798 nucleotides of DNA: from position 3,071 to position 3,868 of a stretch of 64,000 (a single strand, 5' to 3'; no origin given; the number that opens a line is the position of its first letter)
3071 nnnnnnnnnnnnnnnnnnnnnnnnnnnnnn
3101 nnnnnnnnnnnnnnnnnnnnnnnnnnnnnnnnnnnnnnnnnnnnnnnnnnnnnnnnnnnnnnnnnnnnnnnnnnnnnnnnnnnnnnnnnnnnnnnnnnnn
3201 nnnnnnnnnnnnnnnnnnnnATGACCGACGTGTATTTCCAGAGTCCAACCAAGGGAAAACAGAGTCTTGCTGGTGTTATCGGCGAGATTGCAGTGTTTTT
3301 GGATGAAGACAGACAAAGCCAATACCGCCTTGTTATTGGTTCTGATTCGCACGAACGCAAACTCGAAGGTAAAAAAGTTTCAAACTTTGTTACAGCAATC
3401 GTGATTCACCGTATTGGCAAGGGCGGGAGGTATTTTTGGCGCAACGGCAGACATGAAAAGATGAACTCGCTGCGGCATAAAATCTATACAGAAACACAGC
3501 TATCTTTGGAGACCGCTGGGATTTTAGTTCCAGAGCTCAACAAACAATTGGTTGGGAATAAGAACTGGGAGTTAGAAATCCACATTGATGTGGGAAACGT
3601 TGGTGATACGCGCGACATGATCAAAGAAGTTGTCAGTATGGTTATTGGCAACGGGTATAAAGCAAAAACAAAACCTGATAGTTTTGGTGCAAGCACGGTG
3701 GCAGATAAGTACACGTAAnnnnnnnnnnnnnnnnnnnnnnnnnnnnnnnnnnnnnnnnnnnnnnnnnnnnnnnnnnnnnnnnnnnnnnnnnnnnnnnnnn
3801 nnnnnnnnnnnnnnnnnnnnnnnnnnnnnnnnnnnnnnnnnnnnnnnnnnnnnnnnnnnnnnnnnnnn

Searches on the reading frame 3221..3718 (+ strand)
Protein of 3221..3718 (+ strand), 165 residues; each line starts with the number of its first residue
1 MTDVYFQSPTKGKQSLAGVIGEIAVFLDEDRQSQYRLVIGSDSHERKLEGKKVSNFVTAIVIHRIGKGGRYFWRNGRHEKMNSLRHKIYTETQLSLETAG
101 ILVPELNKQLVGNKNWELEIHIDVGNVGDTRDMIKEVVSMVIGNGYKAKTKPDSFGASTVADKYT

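Call 49: search_protein_families(library=pfam, proteins=[window:3221-3718:+], max_evalue=0.001)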
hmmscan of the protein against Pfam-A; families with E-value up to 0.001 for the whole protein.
window:3221-3718:+ (165 aa): 1 family
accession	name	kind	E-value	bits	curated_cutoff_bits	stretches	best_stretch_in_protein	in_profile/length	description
PF04308.18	RNaseH_like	-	2.7e-50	170.5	25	1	19-165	2-144/145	Ribonuclease H-like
